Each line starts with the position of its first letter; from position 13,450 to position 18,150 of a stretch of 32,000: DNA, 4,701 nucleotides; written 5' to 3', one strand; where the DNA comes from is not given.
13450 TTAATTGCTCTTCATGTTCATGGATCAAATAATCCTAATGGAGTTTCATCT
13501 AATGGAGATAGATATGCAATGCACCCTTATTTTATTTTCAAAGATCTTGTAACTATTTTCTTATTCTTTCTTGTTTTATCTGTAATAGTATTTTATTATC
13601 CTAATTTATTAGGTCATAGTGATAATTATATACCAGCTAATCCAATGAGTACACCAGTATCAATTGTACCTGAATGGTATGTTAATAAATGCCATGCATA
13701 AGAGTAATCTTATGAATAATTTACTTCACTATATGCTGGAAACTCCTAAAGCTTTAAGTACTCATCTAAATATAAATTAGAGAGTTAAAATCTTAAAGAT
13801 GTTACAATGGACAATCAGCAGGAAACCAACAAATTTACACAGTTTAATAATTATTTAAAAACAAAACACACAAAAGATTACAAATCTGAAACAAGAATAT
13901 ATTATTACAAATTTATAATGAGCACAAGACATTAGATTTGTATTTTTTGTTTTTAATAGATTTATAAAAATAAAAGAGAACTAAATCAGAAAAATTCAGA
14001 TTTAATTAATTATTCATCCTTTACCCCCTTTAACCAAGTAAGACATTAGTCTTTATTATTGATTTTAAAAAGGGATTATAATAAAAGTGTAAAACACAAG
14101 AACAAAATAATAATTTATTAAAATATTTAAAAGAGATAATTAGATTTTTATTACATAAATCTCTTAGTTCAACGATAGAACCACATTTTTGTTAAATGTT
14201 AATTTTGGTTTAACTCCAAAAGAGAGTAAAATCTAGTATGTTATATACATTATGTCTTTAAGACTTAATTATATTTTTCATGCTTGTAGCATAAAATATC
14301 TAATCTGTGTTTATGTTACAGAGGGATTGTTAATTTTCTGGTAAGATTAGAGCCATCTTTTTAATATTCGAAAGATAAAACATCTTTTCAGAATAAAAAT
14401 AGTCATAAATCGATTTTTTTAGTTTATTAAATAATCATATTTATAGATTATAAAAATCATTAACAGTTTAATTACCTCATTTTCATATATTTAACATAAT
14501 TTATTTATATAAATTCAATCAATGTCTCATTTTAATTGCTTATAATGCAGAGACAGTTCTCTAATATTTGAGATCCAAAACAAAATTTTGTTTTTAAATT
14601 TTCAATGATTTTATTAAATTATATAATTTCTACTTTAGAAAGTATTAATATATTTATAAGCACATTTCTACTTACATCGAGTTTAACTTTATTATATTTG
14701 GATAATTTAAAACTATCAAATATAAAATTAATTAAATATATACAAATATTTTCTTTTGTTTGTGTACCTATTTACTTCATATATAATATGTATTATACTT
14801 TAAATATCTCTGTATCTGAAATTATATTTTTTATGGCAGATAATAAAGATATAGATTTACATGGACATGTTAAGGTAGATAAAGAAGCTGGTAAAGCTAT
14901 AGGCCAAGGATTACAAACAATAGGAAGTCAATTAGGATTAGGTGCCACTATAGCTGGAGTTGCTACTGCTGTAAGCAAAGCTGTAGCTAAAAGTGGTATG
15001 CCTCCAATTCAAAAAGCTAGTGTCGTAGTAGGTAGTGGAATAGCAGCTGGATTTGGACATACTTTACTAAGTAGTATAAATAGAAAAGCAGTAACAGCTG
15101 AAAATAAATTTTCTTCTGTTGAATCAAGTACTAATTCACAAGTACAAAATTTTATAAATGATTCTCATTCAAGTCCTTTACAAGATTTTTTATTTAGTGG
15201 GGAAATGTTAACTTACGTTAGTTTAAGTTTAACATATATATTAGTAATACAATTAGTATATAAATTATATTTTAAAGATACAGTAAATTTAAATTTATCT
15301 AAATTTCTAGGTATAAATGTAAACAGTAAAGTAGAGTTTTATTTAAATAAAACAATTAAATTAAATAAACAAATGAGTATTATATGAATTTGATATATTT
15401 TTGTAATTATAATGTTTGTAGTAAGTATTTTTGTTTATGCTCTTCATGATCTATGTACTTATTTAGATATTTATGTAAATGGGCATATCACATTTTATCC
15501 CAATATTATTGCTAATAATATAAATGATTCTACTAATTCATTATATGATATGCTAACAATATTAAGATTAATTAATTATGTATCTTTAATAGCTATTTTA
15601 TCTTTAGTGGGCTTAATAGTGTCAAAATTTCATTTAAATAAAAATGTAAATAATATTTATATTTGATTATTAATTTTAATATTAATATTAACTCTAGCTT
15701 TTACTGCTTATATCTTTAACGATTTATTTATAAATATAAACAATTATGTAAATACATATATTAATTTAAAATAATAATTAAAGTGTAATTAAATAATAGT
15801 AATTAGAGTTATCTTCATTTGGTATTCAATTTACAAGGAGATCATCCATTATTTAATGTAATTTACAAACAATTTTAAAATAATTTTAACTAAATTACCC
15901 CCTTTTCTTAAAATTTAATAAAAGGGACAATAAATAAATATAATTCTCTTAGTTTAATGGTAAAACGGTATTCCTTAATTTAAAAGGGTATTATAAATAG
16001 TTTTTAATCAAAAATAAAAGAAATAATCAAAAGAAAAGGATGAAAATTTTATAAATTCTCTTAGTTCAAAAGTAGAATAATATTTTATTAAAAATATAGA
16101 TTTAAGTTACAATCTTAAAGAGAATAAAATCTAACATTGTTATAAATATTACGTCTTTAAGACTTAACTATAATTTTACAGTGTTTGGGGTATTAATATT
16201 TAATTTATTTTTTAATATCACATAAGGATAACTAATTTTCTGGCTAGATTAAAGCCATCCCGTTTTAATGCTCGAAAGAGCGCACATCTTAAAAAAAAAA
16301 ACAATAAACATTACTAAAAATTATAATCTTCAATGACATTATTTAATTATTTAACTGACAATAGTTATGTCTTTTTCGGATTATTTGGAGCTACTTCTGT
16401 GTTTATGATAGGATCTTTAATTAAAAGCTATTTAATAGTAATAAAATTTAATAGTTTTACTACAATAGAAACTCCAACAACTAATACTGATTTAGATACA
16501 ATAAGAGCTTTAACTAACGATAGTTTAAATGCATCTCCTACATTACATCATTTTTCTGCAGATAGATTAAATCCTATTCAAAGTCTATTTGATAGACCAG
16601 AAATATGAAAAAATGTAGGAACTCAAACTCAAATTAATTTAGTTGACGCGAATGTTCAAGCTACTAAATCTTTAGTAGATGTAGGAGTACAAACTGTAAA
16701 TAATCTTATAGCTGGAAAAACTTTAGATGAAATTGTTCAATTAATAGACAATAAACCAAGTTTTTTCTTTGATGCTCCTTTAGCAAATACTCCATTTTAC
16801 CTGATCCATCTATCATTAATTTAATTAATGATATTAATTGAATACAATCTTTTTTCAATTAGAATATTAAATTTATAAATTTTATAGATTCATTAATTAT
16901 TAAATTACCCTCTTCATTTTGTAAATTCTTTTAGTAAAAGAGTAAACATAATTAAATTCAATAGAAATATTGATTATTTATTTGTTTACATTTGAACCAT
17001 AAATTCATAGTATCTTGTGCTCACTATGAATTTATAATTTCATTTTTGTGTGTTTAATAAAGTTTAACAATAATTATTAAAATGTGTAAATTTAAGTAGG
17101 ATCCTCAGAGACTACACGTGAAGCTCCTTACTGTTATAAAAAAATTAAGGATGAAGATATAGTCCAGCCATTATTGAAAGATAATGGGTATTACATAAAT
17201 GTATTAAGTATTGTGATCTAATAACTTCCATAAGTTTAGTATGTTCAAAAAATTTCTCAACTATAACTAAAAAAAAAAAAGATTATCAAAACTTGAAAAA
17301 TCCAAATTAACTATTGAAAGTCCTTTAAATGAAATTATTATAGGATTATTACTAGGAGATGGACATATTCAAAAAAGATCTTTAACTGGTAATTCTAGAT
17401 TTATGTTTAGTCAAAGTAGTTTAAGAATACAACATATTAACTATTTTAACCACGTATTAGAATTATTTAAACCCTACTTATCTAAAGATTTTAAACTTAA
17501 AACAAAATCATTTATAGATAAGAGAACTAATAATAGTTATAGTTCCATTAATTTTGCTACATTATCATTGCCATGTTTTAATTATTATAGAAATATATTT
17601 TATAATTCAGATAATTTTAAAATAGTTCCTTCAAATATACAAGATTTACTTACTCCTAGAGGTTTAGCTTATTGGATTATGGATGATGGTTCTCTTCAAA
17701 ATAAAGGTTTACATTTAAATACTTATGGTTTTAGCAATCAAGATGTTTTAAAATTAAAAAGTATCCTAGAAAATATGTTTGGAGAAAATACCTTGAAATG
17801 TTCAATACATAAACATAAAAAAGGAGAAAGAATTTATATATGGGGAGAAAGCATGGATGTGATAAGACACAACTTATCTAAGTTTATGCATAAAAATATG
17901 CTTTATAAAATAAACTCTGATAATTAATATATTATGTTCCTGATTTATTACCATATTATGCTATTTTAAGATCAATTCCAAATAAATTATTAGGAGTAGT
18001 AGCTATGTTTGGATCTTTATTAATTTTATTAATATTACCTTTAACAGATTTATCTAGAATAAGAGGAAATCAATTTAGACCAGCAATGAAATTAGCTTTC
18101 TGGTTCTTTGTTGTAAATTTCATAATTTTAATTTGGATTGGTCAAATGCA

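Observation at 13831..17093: The cob group I intron carries a ~3.06 kb multi-cassette cargo in its P6 loop, closed by ~100-nt complementary arms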

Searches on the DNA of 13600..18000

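Call 5: search_rna_families(source=window, start=13600, end=18000, threshold=evalue, max_evalue=10, show_alignments=6)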
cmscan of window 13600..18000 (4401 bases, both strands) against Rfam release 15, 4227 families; matches with E-value up to 10: 3.
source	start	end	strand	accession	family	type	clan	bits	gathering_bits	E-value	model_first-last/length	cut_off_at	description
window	16055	16126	+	RF00005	tRNA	Gene; tRNA;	CL00001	36.3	29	4.1e-05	1-71/71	no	tRNA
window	14008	14077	-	RF00443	SNORA27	Gene; snRNA; snoRNA; HACA-box;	CL00032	21.4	64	1.5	1-127/127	no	Small nucleolar RNA SNORA27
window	17292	17320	-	RF01334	CRISPR-DR21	Gene; CRISPR;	-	20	48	6.6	1-37/37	no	CRISPR RNA direct repeat element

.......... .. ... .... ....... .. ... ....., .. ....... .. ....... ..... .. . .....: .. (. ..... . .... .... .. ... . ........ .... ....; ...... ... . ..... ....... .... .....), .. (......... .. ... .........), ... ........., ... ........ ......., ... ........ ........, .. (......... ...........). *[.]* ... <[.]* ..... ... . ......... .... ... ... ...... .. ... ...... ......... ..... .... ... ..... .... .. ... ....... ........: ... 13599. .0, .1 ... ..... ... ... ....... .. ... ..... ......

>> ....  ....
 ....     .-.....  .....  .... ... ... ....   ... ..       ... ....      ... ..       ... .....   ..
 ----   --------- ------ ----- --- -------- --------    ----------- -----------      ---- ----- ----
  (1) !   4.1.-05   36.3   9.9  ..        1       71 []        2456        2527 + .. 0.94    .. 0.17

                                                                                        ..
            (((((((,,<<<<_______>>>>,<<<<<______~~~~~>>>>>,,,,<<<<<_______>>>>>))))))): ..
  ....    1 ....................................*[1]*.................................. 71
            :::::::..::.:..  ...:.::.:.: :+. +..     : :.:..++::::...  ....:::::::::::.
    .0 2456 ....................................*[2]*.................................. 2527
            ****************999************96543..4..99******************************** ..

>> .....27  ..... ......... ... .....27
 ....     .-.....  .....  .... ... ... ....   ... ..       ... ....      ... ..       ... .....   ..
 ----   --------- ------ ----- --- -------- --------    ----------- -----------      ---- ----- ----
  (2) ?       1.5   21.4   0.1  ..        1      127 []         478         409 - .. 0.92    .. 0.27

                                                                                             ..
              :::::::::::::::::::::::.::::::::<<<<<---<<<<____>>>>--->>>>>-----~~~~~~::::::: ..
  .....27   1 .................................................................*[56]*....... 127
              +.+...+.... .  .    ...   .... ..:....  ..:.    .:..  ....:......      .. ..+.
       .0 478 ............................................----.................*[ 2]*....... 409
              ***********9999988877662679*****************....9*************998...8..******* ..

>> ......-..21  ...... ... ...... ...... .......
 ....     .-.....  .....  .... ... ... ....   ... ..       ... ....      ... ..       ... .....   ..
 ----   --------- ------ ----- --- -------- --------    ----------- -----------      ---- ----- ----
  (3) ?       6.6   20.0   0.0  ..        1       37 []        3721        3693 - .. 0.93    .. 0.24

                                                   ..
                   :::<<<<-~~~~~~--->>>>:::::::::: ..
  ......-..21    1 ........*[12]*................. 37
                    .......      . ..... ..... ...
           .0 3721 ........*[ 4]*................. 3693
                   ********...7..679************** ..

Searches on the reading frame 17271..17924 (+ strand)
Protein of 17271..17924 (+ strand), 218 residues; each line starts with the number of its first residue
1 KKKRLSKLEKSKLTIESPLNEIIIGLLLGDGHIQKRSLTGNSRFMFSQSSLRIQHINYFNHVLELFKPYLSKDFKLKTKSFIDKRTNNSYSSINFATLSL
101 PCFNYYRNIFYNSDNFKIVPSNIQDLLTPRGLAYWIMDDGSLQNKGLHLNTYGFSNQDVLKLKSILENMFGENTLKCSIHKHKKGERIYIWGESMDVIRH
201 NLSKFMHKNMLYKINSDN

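Call 10: search_protein_families(library=pfam, max_evalue=1, proteins=[window:17271-17924:+])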
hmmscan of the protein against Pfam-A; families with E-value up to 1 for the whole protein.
seq(218 aa): 4 families
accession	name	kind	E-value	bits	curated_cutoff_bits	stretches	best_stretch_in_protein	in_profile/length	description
PF03161.18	LAGLIDADG_2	-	5.4e-46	157.1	25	1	21-196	2-166/168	LAGLIDADG DNA endonuclease family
PF08349.16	DUF1722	-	0.031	15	22.5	1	46-97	42-93/117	Protein of unknown function (DUF1722)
PF02973.23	Sialidase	-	0.054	13.4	26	1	151-207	84-139/189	Sialidase, N-terminal domain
PF14528.11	LAGLIDADG_3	-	0.092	13.5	22.5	1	20-66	4-46/82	LAGLIDADG-like domain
